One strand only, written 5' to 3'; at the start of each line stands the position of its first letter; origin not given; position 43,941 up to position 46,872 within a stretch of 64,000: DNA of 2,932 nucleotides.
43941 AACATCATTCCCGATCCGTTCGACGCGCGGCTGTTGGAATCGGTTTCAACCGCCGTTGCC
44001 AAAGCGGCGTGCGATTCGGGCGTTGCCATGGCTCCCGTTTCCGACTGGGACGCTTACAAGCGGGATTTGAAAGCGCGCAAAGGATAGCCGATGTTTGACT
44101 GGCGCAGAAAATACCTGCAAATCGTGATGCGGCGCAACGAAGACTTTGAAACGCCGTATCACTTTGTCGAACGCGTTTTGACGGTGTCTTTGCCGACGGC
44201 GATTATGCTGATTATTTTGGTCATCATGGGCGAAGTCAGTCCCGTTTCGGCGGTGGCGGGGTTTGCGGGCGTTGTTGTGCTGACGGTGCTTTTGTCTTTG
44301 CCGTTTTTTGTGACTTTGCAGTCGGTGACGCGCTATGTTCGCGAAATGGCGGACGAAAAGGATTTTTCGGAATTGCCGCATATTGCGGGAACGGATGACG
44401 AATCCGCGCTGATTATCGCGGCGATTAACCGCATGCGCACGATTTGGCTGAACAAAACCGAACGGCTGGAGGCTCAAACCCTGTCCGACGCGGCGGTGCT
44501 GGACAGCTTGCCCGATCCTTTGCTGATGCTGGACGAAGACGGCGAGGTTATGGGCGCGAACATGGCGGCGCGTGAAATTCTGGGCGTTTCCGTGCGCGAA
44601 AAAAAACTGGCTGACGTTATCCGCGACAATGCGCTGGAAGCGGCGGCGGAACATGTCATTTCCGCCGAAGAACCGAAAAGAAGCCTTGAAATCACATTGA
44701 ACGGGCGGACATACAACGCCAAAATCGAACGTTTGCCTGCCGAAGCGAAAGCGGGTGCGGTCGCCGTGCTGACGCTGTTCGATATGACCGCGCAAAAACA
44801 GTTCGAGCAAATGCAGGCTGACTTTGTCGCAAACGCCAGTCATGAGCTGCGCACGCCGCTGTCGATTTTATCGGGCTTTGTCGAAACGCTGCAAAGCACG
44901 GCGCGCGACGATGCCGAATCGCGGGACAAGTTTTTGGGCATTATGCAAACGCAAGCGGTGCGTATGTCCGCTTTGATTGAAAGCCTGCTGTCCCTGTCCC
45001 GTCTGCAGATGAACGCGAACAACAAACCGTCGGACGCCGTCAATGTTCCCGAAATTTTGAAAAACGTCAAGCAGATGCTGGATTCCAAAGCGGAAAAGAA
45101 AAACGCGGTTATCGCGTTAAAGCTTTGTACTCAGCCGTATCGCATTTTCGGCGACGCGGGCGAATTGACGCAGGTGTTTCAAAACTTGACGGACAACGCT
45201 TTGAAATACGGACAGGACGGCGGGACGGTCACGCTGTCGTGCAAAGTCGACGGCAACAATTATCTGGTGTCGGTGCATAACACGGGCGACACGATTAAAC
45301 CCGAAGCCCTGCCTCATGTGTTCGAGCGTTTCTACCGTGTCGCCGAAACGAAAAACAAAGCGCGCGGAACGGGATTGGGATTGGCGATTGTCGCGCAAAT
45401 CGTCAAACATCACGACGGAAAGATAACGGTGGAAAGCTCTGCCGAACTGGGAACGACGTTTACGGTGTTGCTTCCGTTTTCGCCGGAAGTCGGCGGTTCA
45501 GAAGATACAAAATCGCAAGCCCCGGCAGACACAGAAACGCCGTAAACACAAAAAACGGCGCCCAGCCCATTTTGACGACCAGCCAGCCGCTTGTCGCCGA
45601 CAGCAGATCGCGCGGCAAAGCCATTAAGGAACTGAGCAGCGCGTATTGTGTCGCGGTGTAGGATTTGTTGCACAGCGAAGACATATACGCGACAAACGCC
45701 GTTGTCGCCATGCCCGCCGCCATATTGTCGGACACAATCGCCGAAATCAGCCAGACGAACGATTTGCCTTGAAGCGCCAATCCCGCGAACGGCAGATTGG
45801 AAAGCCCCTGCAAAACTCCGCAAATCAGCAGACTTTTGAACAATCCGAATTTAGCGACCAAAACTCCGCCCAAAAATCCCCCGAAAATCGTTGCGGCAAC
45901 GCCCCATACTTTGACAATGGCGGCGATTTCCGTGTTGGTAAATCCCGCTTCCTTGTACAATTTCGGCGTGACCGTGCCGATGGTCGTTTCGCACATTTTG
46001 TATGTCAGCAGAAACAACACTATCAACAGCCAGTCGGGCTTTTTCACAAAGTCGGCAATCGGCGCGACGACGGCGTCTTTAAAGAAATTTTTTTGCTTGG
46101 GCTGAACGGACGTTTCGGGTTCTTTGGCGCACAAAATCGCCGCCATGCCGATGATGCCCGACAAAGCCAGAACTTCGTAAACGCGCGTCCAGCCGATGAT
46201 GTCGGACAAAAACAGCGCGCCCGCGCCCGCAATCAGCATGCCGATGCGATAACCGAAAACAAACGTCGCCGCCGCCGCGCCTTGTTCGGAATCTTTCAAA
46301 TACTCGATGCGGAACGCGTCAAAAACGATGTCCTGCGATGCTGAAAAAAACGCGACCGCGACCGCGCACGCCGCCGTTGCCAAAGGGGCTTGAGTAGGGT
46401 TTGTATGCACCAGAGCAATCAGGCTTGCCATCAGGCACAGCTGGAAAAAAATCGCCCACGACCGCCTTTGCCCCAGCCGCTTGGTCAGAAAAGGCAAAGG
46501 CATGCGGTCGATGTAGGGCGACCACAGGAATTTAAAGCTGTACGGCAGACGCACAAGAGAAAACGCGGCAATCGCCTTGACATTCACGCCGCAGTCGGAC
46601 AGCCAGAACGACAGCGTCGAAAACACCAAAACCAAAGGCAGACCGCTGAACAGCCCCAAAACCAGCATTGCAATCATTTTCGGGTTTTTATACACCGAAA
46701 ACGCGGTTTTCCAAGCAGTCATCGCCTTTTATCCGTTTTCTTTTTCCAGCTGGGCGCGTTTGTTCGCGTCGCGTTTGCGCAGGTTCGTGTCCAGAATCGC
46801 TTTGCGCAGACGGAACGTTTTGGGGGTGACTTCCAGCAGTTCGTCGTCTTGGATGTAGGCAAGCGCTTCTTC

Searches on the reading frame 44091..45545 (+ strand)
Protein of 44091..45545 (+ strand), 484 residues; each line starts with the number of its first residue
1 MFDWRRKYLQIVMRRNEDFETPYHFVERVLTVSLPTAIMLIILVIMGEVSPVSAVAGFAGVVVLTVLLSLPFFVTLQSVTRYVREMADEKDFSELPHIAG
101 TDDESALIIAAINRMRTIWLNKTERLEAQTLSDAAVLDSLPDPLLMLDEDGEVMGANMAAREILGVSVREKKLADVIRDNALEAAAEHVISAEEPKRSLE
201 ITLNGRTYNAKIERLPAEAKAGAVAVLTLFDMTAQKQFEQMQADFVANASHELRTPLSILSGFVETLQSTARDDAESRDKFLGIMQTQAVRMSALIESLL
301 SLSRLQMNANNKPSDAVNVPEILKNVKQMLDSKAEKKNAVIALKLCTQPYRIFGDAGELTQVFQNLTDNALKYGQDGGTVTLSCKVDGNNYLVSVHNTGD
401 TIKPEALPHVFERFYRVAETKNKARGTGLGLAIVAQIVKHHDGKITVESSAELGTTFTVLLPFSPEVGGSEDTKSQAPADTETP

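Call 43: search_protein_families(library=pfam, proteins=[window:44091-45545:+], max_evalue=0.001)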
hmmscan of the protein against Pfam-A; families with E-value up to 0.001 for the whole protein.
window:44091-45545:+ (484 aa): 7 families
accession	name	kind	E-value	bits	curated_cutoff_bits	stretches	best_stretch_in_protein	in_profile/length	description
PF02518.31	HATPase_c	-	5.5e-29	101.3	26.4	1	354-464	1-110/111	Histidine kinase-, DNA gyrase B-, and HSP90-like ATPase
PF00512.31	HisKA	-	5.8e-18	65.1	26.9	1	242-306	2-64/66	His Kinase A (phospho-acceptor) domain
PF00989.32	PAS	-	9.7e-08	32.4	22.6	1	135-210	5-89/113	PAS fold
PF14501.12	HATPase_c_5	-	1.8e-07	31.5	22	1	358-450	5-91/102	GHKL domain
PF13188.13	PAS_8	-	1.8e-05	24.9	21.8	1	135-181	5-51/65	PAS domain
PF08448.16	PAS_4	-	6.3e-05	23.6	23.1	1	137-223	1-94/110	PAS fold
PF13581.12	HATPase_c_2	-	0.00075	20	27.4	0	368-441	41-112/127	Histidine kinase-like ATPase domain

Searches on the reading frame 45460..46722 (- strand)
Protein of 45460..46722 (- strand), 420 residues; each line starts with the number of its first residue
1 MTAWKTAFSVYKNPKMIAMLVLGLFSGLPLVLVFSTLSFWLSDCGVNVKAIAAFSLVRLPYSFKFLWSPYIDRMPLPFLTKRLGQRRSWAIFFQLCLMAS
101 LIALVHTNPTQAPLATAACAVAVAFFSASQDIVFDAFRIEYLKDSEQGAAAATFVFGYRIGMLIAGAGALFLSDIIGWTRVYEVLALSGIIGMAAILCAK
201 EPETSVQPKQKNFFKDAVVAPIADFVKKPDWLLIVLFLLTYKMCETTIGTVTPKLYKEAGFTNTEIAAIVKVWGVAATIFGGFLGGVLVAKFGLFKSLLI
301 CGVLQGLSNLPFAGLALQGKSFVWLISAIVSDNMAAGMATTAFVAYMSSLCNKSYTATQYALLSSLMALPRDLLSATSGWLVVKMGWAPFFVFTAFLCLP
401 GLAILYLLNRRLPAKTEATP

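Call 43: search_protein_families(library=pfam, proteins=[window:45460-46722:-], max_evalue=0.001)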
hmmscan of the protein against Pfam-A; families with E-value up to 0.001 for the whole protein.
window:45460-46722:- (420 aa): 2 families
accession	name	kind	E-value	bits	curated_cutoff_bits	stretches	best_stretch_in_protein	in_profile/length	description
PF07690.21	MFS_1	-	6.8e-24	84.9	33.4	1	65-369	41-341/347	Major Facilitator Superfamily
PF13000.13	Acatn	-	2.4e-13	49.9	23.7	1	19-104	5-88/546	Acetyl-coenzyme A transporter 1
